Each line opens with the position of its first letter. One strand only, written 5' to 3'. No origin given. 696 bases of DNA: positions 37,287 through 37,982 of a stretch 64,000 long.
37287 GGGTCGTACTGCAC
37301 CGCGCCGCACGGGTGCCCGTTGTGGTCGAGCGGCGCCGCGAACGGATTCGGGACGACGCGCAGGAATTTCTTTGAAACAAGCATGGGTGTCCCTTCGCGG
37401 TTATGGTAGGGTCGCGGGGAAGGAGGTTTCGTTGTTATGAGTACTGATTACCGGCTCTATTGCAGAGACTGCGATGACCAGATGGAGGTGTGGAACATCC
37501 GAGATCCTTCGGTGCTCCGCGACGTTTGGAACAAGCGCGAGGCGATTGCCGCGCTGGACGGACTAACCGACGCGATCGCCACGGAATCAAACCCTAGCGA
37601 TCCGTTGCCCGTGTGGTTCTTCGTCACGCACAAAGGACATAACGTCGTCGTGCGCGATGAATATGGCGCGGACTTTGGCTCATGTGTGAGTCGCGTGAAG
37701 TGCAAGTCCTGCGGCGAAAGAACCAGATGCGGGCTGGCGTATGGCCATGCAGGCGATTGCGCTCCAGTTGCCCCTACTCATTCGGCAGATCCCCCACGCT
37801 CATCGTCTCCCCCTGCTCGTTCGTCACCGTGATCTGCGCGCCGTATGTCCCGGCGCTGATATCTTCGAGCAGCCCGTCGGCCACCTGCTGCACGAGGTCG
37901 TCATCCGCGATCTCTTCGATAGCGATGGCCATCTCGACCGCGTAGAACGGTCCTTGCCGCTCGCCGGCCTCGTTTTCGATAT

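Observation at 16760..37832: Tail operon interleaved with about ten antisense genes, several as operator-promoter-RBS cassettes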

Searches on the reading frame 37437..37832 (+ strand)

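Call 6: search_protein_families(library=pfam, proteins=[window:37437-37832:+], max_evalue=0.1)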
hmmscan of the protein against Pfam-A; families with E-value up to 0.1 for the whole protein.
window:37437-37832:+ (131 aa): 1 family
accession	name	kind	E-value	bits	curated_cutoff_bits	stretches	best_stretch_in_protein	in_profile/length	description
PF10080.14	FtrD-like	-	0.088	13.4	26.3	0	85-116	50-81/101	Membrane iron-sulfur containing protein FtrD-like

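Call 19: search_protein_families(library=phrogs, proteins=[window:37437-37832:+], max_evalue=0.05)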
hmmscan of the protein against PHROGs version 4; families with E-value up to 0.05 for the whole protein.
window:37437-37832:+ (131 aa): 0 families

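Call 42: search_protein_families(library=padloc, proteins=[window:37437-37832:+], max_evalue=0.05)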
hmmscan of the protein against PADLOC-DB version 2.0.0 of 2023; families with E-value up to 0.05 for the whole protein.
window:37437-37832:+ (131 aa): 0 families
